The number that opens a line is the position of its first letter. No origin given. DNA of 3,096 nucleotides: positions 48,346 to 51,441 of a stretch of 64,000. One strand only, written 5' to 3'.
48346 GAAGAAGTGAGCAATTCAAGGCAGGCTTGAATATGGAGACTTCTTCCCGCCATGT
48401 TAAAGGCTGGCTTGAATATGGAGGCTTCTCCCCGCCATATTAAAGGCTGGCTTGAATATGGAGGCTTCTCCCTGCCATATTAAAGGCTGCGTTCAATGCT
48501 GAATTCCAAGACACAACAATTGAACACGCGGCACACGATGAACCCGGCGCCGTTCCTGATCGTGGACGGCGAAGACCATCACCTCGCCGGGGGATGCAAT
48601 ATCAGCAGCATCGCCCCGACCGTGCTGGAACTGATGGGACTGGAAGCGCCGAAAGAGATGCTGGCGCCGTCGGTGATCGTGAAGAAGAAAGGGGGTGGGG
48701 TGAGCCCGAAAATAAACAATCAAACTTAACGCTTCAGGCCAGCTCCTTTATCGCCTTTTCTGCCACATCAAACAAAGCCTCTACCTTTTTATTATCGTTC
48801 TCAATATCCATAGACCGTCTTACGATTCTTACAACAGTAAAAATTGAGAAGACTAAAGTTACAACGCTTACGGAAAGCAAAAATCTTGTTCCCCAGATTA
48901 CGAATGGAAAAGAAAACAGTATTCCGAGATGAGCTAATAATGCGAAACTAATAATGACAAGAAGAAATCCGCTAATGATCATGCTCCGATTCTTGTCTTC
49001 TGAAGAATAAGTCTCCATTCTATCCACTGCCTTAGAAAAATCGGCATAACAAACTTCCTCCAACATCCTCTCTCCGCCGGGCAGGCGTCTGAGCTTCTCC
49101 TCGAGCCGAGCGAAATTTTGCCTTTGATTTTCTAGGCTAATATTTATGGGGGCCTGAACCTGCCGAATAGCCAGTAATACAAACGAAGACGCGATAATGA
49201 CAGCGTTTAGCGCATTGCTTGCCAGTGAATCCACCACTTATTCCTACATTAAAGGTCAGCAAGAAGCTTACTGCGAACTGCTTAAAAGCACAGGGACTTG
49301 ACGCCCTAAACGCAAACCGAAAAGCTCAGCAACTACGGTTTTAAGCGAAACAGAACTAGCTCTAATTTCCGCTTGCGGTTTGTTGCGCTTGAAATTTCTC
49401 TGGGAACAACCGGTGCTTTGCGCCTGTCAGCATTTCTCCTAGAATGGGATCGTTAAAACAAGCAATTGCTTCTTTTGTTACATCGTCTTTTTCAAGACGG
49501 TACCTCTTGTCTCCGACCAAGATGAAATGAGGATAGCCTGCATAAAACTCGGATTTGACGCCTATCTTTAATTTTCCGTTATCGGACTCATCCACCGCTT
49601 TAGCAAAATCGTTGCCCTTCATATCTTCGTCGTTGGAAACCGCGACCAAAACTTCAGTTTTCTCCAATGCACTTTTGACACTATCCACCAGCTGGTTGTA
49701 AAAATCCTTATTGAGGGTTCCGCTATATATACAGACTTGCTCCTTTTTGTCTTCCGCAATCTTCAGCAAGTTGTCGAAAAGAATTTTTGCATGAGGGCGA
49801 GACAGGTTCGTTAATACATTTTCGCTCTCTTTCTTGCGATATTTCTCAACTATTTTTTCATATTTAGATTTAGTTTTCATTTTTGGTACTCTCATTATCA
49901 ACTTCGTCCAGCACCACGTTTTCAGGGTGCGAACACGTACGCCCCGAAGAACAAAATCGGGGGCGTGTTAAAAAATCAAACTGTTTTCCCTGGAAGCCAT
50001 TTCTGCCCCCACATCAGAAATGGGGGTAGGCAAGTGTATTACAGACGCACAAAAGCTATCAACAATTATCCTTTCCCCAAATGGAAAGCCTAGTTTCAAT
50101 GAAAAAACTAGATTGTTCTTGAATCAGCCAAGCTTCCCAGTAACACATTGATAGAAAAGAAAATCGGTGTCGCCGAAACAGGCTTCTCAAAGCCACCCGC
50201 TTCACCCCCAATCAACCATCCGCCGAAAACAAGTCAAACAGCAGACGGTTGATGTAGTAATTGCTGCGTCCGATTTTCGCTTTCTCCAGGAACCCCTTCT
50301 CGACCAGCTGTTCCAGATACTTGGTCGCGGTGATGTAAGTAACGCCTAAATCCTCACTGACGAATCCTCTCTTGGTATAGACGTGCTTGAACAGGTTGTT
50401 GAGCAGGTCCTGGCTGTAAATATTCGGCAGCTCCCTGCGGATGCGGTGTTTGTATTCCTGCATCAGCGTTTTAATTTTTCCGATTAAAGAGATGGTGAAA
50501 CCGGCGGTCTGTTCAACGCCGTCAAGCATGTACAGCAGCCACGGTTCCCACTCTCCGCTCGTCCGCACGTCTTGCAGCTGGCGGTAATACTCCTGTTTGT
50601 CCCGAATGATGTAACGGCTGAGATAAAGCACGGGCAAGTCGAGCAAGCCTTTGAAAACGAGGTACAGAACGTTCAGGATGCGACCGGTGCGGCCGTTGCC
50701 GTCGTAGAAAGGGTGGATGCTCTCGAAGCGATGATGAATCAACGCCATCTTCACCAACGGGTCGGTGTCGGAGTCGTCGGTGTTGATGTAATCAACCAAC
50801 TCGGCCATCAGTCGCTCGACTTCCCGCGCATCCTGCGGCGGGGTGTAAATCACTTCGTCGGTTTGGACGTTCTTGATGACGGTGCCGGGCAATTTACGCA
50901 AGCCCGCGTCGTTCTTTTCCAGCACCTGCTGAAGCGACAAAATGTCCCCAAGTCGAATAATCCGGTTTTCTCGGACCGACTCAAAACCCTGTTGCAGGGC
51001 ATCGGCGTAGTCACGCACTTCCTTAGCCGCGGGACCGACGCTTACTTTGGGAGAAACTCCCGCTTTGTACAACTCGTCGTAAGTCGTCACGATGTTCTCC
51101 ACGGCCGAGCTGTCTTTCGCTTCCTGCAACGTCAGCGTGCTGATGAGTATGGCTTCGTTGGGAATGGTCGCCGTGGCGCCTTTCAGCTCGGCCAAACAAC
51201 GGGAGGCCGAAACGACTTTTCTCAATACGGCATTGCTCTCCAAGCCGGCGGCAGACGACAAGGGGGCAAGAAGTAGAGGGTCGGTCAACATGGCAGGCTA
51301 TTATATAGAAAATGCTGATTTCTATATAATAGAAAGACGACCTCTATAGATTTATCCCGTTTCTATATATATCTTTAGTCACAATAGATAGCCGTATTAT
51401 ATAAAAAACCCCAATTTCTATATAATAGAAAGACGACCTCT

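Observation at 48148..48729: Duplicated, diverged gpmI 3' end separated by three 43-bp hairpin repeats, marking the edge of an AT-rich island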

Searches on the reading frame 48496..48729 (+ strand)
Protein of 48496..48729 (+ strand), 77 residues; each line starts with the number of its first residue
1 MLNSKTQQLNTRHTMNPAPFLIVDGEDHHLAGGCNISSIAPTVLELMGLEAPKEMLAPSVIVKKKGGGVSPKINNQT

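Call 10: search_protein_families(library=pfam, proteins=[window:48496-48729:+], max_evalue=0.01)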
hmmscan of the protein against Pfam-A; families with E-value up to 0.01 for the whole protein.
window:48496-48729:+ (77 aa): 1 family
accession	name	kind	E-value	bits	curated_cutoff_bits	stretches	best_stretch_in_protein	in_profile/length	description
PF01676.23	Metalloenzyme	-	0.0049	16.8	24.3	1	9-50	207-251/252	Metalloenzyme superfamily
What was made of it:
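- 48496..48729 (+): The relic, a dead second copy of the gpmI 3' end, readable as a 77-aa ORF. The gpmI-like part is 48496-48693. The ancestral stop is at 48701-48703, and an extra T puts it out of frame. Pfam gives only a sub-threshold Metalloenzyme C-terminal match (call 10).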

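Call 22: find_encoding_contigs(protein=window:48496-48729:+, flank=10000, max_places=10)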
Protein window:48496-48729:+ (77 aa): 3 contigs read that carry it; 1 place shown.
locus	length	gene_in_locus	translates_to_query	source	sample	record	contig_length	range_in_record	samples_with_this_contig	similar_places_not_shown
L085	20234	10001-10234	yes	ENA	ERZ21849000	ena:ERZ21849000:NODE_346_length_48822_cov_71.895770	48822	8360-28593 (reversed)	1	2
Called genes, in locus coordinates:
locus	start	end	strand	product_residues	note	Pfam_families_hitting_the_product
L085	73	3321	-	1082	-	PF02384:N6_Mtase (weak), PF18135:Type_ISP_C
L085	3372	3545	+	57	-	-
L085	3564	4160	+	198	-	PF00475:IGPD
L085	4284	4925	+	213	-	PF00117:GATase, PF07685:GATase_3 (weak)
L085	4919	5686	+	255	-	PF00977:His_biosynth, PF01207:Dus (faint), PF03060:NMO (faint)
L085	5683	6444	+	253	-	PF00977:His_biosynth, PF01207:Dus (faint), PF02581:TMP-TENI (faint), PF03060:NMO (faint), PF01180:DHO_dh (faint)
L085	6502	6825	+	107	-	PF01503:PRA-PH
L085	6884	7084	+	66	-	PF02416:TatA_B_E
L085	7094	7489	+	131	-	PF02416:TatA_B_E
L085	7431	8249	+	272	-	PF00902:TatC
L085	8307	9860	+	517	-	PF01676:Metalloenzyme, PF06415:iPGM_N, PF01663:Phosphodiest (weak)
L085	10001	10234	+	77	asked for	-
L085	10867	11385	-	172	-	-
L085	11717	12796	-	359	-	PF13784:Fic_N, PF02661:Fic, PF21248:SoFic-like_C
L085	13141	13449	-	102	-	PF11534:HTHP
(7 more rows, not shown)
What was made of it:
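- Checked: The 77-aa relic ORF is on three contigs (call 22).
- Three contigs carry the identical relic ORF (call 22).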

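Call 31: find_related_loci(query=window:48496-48729:+, collection=viral_contigs, flank=10000)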
Query window:48496-48729:+ (77 aa) in viral_contigs; peptide patterns used: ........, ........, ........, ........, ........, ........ (x = any residue, [..] = any of these).
15 stretches matched a pattern, but none encodes a relative of the query by tblastn (E <= 1e-3).
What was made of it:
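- Tried and rejected: Search for a viral contig encoding a GpmI C-terminal fragment: none (call 31).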

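Call 47: search_protein_families(library=padloc, proteins=[L090:11900-13090:+, L090:13348-15147:+, L090:15818-16465:+, L090:16482-17537:+, L090:17846-18937:+], max_evalue=0.001)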
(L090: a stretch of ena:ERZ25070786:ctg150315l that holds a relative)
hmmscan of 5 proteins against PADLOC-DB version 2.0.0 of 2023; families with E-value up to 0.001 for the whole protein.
L090:11900-13090:+ (396 aa): 7 families
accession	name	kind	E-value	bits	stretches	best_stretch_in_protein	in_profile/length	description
PDLC03963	SoFic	-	4.8e-121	402.5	1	24-388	5-359/361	-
PDLC04836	PDC-S04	-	5.1e-20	69.7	1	83-274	32-215/244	-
PDLC04837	PDC-S04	-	2.4e-19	67.6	1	84-273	33-210/234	-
PDLC04966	PDC-S24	-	1.4e-18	65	1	132-271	229-368/497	-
PDLC04840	PDC-S04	-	2.9e-18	64.4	1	81-245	16-179/227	-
PDLC04839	PDC-S04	-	2.2e-14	51.6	1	84-270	8-185/205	-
PDLC04838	PDC-S04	-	2.8e-06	25.2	1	197-244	119-166/209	-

L090:13348-15147:+ (599 aa): 12 families
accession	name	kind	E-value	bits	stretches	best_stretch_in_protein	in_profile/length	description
PDLC04151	HEC-05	-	2e-31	107.4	3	10-61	25-76/600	-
PDLC04709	PDC-M55C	-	1.2e-15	55.2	1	13-95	17-109/554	-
PDLC04150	HEC-05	-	3e-15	54.1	1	13-61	10-58/583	-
PDLC04153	HEC-05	-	1e-10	38.5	1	20-61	16-57/621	-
PDLC04152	HEC-05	-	4.2e-10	36.8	1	166-220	209-264/566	-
PDLC02693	Orf5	-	1.4e-06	25.6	1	26-213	10-206/543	Orf5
PDLC04157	HEC-06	-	4.8e-06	23.4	1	13-90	11-86/558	-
PDLC03877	NsnA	-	2.2e-05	21.9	1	12-211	52-193/385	-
PDLC02686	Orf5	-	9e-05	19.1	0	25-94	21-94/566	Orf5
PDLC02792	SspE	-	0.00011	18.7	0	22-52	21-51/771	SspE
PDLC04027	PD-T4-2_A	-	0.00016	18.9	1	24-95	51-114/363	-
PDLC02695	Orf5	-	0.00048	16.6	0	23-93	18-95/601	Orf5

L090:15818-16465:+ (215 aa): 1 family
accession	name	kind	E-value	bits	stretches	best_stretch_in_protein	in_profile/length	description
PDLC02991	DarT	-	3.8e-63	210.9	1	1-215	3-196/196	-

L090:16482-17537:+ (351 aa): 1 family
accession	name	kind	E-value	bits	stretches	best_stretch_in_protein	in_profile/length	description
PDLC02990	DarG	-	1.6e-140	466.3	1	1-343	1-328/329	-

L090:17846-18937:+ (363 aa): 18 families
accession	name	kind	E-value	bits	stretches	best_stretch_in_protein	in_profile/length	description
PDLC03949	RmrA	-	7.8e-52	174.3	1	4-308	5-297/363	-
PDLC03944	RmrA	-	9.4e-45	151.3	1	3-301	8-308/384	-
PDLC03947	RmrA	-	7.4e-44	148.1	1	2-302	12-316/383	-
PDLC03954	RmrA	-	7.9e-43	144.8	1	3-301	12-315/380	-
PDLC03946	RmrA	-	2.6e-39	133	1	4-308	5-299/357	-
PDLC03951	RmrA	-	2.4e-37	126.8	1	3-321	10-325/400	-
PDLC03948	RmrA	-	1.4e-36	124.3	1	3-349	10-357/397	-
PDLC03952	RmrA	-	3e-36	123.1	1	4-355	25-378/395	-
PDLC03955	RmrA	-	4.3e-36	122.9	1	4-306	23-318/371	-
PDLC03953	RmrA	-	3.3e-34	116.7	1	2-308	6-315/373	-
PDLC03956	RmrA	-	5e-32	109.4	1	4-302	11-312/399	-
PDLC03943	RmrA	-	5.3e-31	106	1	3-295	4-290/370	-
PDLC03945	RmrA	-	1.4e-27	94.9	1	2-301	3-318/394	-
PDLC03950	RmrA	-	1.3e-24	84.9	1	4-308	5-310/369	-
PDLC04141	capP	-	2.7e-12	44.7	1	128-278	3-154/242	capP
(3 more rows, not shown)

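Call 57: search_protein_families(library=pfam, proteins=[L090:18921-19169:+, L092:11946-12545:+, L092:12597-13193:+, L090:15144-15497:+, L090:17583-17807:+], max_evalue=0.01)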
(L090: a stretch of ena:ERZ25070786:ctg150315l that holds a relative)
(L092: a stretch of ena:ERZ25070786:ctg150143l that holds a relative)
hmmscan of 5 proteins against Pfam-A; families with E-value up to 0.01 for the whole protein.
L090:18921-19169:+ (82 aa): 0 families

L092:11946-12545:+ (199 aa): 0 families

L092:12597-13193:+ (198 aa): 0 families

L090:15144-15497:+ (117 aa): 0 families

L090:17583-17807:+ (74 aa): 0 families

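Call 58: search_protein_families(library=ncbifam, proteins=[L090:18921-19169:+], max_evalue=0.01)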
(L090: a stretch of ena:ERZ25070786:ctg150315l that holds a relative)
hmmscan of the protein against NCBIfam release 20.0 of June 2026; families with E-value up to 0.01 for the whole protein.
L090:18921-19169:+ (82 aa): 0 families

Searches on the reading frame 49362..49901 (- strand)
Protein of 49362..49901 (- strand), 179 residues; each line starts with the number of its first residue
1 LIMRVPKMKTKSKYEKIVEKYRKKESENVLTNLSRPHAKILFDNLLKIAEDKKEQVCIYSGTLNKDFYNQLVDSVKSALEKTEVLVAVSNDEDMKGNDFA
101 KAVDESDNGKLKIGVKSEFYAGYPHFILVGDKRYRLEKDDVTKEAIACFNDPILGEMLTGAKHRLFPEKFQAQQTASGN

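Call 10: search_protein_families(library=pfam, proteins=[window:49362-49901:-], max_evalue=0.01)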
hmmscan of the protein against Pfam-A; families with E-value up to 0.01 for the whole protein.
window:49362-49901:- (179 aa): 1 family
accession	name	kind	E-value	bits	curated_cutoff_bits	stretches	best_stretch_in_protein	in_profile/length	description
PF01603.26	B56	-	0.0049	16.3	25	1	5-77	81-149/413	Protein phosphatase 2A regulatory B subunit (B56 family)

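Call 47: search_protein_families(library=padloc, proteins=[window:49362-49880:-, L090:11900-13090:+, L090:13348-15147:+, L090:15818-16465:+, L090:16482-17537:+, L090:17846-18937:+], max_evalue=0.001)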
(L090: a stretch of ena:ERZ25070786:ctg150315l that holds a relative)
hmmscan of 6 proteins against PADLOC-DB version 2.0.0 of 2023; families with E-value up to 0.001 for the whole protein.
window:49362-49880:- (172 aa): 0 families

L090:11900-13090:+ (396 aa): 7 families
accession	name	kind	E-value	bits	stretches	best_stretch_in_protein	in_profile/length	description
PDLC03963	SoFic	-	4.8e-121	402.5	1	24-388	5-359/361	-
PDLC04836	PDC-S04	-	5.1e-20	69.7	1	83-274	32-215/244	-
PDLC04837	PDC-S04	-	2.4e-19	67.6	1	84-273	33-210/234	-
PDLC04966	PDC-S24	-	1.4e-18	65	1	132-271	229-368/497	-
PDLC04840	PDC-S04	-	2.9e-18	64.4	1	81-245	16-179/227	-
PDLC04839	PDC-S04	-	2.2e-14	51.6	1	84-270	8-185/205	-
PDLC04838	PDC-S04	-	2.8e-06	25.2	1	197-244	119-166/209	-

L090:13348-15147:+ (599 aa): 12 families
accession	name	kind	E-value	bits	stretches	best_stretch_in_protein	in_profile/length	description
PDLC04151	HEC-05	-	2e-31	107.4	3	10-61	25-76/600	-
PDLC04709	PDC-M55C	-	1.2e-15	55.2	1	13-95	17-109/554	-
PDLC04150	HEC-05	-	3e-15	54.1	1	13-61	10-58/583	-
PDLC04153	HEC-05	-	1e-10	38.5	1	20-61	16-57/621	-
PDLC04152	HEC-05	-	4.2e-10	36.8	1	166-220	209-264/566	-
PDLC02693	Orf5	-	1.4e-06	25.6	1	26-213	10-206/543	Orf5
PDLC04157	HEC-06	-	4.8e-06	23.4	1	13-90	11-86/558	-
PDLC03877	NsnA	-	2.2e-05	21.9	1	12-211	52-193/385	-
PDLC02686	Orf5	-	9e-05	19.1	0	25-94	21-94/566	Orf5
PDLC02792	SspE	-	0.00011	18.7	0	22-52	21-51/771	SspE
PDLC04027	PD-T4-2_A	-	0.00016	18.9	1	24-95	51-114/363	-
PDLC02695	Orf5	-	0.00048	16.6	0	23-93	18-95/601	Orf5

L090:15818-16465:+ (215 aa): 1 family
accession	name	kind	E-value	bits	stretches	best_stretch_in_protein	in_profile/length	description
PDLC02991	DarT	-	3.8e-63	210.9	1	1-215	3-196/196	-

L090:16482-17537:+ (351 aa): 1 family
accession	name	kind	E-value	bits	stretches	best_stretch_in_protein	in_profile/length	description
PDLC02990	DarG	-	1.6e-140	466.3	1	1-343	1-328/329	-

L090:17846-18937:+ (363 aa): 18 families
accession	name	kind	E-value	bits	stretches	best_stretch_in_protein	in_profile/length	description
PDLC03949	RmrA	-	7.8e-52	174.3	1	4-308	5-297/363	-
PDLC03944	RmrA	-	9.4e-45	151.3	1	3-301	8-308/384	-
PDLC03947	RmrA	-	7.4e-44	148.1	1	2-302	12-316/383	-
PDLC03954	RmrA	-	7.9e-43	144.8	1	3-301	12-315/380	-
PDLC03946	RmrA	-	2.6e-39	133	1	4-308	5-299/357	-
PDLC03951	RmrA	-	2.4e-37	126.8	1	3-321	10-325/400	-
PDLC03948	RmrA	-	1.4e-36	124.3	1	3-349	10-357/397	-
PDLC03952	RmrA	-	3e-36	123.1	1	4-355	25-378/395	-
PDLC03955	RmrA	-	4.3e-36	122.9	1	4-306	23-318/371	-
PDLC03953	RmrA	-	3.3e-34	116.7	1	2-308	6-315/373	-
PDLC03956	RmrA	-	5e-32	109.4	1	4-302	11-312/399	-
PDLC03943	RmrA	-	5.3e-31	106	1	3-295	4-290/370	-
PDLC03945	RmrA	-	1.4e-27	94.9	1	2-301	3-318/394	-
PDLC03950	RmrA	-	1.3e-24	84.9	1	4-308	5-310/369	-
PDLC04141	capP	-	2.7e-12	44.7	1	128-278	3-154/242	capP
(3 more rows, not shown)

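Call 57: search_protein_families(library=pfam, proteins=[L090:18921-19169:+, L092:11946-12545:+, L092:12597-13193:+, L090:15144-15497:+, L090:17583-17807:+], max_evalue=0.01)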
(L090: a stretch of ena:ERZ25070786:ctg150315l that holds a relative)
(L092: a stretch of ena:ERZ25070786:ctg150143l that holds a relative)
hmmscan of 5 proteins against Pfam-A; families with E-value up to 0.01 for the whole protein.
L090:18921-19169:+ (82 aa): 0 families

L092:11946-12545:+ (199 aa): 0 families

L092:12597-13193:+ (198 aa): 0 families

L090:15144-15497:+ (117 aa): 0 families

L090:17583-17807:+ (74 aa): 0 families

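Call 58: search_protein_families(library=ncbifam, proteins=[window:49362-49880:-, L090:18921-19169:+], max_evalue=0.01)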
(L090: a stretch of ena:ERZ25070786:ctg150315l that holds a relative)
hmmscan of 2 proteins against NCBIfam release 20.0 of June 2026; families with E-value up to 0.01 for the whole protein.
window:49362-49880:- (172 aa): 1 family
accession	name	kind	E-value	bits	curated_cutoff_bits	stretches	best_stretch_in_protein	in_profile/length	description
TIGR04121.1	DEXH_lig_assoc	equivalog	0.0045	14.8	850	1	5-71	236-301/804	ligase-associated DNA damage response DEXH box helicase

L090:18921-19169:+ (82 aa): 0 families

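Call 71: find_homologous_proteins(query=window:49362-49880:-, max_evalue=0.00001)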
Query window:49362-49880:- (172 aa): 6 proteins with E <= 0.00001 among 86 candidates.
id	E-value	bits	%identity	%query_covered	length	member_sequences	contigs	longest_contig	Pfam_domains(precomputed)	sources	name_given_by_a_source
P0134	4.6e-107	373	100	100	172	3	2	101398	-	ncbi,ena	-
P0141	2.4e-68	247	72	88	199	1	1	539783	-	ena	-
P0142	4.0e-66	240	70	94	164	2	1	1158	-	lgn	-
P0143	8.2e-64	232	68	95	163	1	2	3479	-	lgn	-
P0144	2.2e-44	169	57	89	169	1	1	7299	-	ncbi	-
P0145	7.5e-44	167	57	92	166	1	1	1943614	-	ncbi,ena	-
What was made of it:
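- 49362..49880 (-): Orphan 172-aa ORF. Only 6 clusters among 5.8 billion proteins (call 71).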

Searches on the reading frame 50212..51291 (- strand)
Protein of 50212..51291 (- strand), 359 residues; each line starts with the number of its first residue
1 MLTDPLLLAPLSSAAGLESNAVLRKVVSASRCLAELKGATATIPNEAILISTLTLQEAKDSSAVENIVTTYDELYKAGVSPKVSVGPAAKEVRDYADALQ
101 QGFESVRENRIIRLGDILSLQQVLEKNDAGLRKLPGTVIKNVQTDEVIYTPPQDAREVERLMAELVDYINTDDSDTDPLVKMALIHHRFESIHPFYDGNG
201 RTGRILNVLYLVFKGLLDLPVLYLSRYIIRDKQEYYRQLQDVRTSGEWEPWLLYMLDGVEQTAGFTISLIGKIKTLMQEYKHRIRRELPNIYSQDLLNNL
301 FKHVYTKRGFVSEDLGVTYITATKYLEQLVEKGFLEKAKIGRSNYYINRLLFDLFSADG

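Call 10: search_protein_families(library=pfam, proteins=[window:50212-51291:-], max_evalue=0.01)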
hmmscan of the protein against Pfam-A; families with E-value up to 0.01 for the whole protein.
window:50212-51291:- (359 aa): 3 families
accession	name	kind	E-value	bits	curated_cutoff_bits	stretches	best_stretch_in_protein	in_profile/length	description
PF13784.11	Fic_N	-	1.9e-24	85.9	26.7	1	23-104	1-82/82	Fic/DOC family N-terminal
PF21248.3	SoFic-like_C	-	2.3e-21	76.2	27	1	276-349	1-74/76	Protein adenylyltransferase SoFic-like, C-terminal domain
PF02661.23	Fic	-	1.4e-18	67.9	24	1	119-211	3-93/93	Fic/DOC family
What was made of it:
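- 50212..51291 (-): SoFic-type Fic protein, an anti-phage defence gene family. Pfam Fic_N, Fic and SoFic-like_C (call 10).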

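Call 47: search_protein_families(library=padloc, proteins=[window:50212-51291:-, L090:11900-13090:+, L090:13348-15147:+, L090:15818-16465:+, L090:16482-17537:+, L090:17846-18937:+], max_evalue=0.001)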
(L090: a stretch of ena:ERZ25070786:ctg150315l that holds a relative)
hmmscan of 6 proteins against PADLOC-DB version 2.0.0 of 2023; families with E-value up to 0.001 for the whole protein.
window:50212-51291:- (359 aa): 7 families
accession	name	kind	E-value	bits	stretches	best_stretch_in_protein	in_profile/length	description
PDLC03963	SoFic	-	1.6e-114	381.1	1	11-356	14-359/361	-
PDLC04966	PDC-S24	-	6e-16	56.4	1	89-242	213-368/497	-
PDLC04836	PDC-S04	-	6.4e-14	49.7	1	146-245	124-215/244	-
PDLC04840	PDC-S04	-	6e-13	47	1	54-217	12-179/227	-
PDLC04837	PDC-S04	-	3.3e-11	40.9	1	154-250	128-215/234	-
PDLC04839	PDC-S04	-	7.4e-09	33.6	1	170-219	117-167/205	-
PDLC04838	PDC-S04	-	5e-05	21.2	1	155-206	105-157/209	-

L090:11900-13090:+ (396 aa): 7 families
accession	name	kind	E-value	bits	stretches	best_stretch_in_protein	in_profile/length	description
PDLC03963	SoFic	-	4.8e-121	402.5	1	24-388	5-359/361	-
PDLC04836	PDC-S04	-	5.1e-20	69.7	1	83-274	32-215/244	-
PDLC04837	PDC-S04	-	2.4e-19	67.6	1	84-273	33-210/234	-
PDLC04966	PDC-S24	-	1.4e-18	65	1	132-271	229-368/497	-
PDLC04840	PDC-S04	-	2.9e-18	64.4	1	81-245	16-179/227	-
PDLC04839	PDC-S04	-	2.2e-14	51.6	1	84-270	8-185/205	-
PDLC04838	PDC-S04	-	2.8e-06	25.2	1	197-244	119-166/209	-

L090:13348-15147:+ (599 aa): 12 families
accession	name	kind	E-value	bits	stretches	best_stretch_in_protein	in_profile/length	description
PDLC04151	HEC-05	-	2e-31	107.4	3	10-61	25-76/600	-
PDLC04709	PDC-M55C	-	1.2e-15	55.2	1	13-95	17-109/554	-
PDLC04150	HEC-05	-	3e-15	54.1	1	13-61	10-58/583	-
PDLC04153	HEC-05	-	1e-10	38.5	1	20-61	16-57/621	-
PDLC04152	HEC-05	-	4.2e-10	36.8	1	166-220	209-264/566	-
PDLC02693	Orf5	-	1.4e-06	25.6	1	26-213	10-206/543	Orf5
PDLC04157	HEC-06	-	4.8e-06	23.4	1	13-90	11-86/558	-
PDLC03877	NsnA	-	2.2e-05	21.9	1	12-211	52-193/385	-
PDLC02686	Orf5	-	9e-05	19.1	0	25-94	21-94/566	Orf5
PDLC02792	SspE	-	0.00011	18.7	0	22-52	21-51/771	SspE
PDLC04027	PD-T4-2_A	-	0.00016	18.9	1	24-95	51-114/363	-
PDLC02695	Orf5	-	0.00048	16.6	0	23-93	18-95/601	Orf5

L090:15818-16465:+ (215 aa): 1 family
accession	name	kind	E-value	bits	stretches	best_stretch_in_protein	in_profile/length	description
PDLC02991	DarT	-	3.8e-63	210.9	1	1-215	3-196/196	-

L090:16482-17537:+ (351 aa): 1 family
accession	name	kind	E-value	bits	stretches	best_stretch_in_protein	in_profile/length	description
PDLC02990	DarG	-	1.6e-140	466.3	1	1-343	1-328/329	-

L090:17846-18937:+ (363 aa): 18 families
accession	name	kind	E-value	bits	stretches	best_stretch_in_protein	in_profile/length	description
PDLC03949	RmrA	-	7.8e-52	174.3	1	4-308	5-297/363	-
PDLC03944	RmrA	-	9.4e-45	151.3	1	3-301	8-308/384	-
PDLC03947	RmrA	-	7.4e-44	148.1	1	2-302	12-316/383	-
PDLC03954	RmrA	-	7.9e-43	144.8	1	3-301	12-315/380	-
PDLC03946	RmrA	-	2.6e-39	133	1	4-308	5-299/357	-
PDLC03951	RmrA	-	2.4e-37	126.8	1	3-321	10-325/400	-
PDLC03948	RmrA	-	1.4e-36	124.3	1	3-349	10-357/397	-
PDLC03952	RmrA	-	3e-36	123.1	1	4-355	25-378/395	-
PDLC03955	RmrA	-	4.3e-36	122.9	1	4-306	23-318/371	-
PDLC03953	RmrA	-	3.3e-34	116.7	1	2-308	6-315/373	-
PDLC03956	RmrA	-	5e-32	109.4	1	4-302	11-312/399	-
PDLC03943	RmrA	-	5.3e-31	106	1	3-295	4-290/370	-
PDLC03945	RmrA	-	1.4e-27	94.9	1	2-301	3-318/394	-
PDLC03950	RmrA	-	1.3e-24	84.9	1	4-308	5-310/369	-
PDLC04141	capP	-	2.7e-12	44.7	1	128-278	3-154/242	capP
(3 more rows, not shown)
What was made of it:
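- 50212..51291 (-): PADLOC SoFic 1.6e-114 (call 47).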

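Call 57: search_protein_families(library=pfam, proteins=[L090:18921-19169:+, L092:11946-12545:+, L092:12597-13193:+, L090:15144-15497:+, L090:17583-17807:+], max_evalue=0.01)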
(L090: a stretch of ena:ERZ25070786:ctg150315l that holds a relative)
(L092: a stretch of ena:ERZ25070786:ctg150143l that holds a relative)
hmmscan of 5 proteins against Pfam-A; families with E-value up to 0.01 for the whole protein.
L090:18921-19169:+ (82 aa): 0 families

L092:11946-12545:+ (199 aa): 0 families

L092:12597-13193:+ (198 aa): 0 families

L090:15144-15497:+ (117 aa): 0 families

L090:17583-17807:+ (74 aa): 0 families

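Call 58: search_protein_families(library=ncbifam, proteins=[L090:18921-19169:+], max_evalue=0.01)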
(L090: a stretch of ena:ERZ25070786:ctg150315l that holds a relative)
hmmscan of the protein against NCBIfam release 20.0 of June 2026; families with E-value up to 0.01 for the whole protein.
L090:18921-19169:+ (82 aa): 0 families
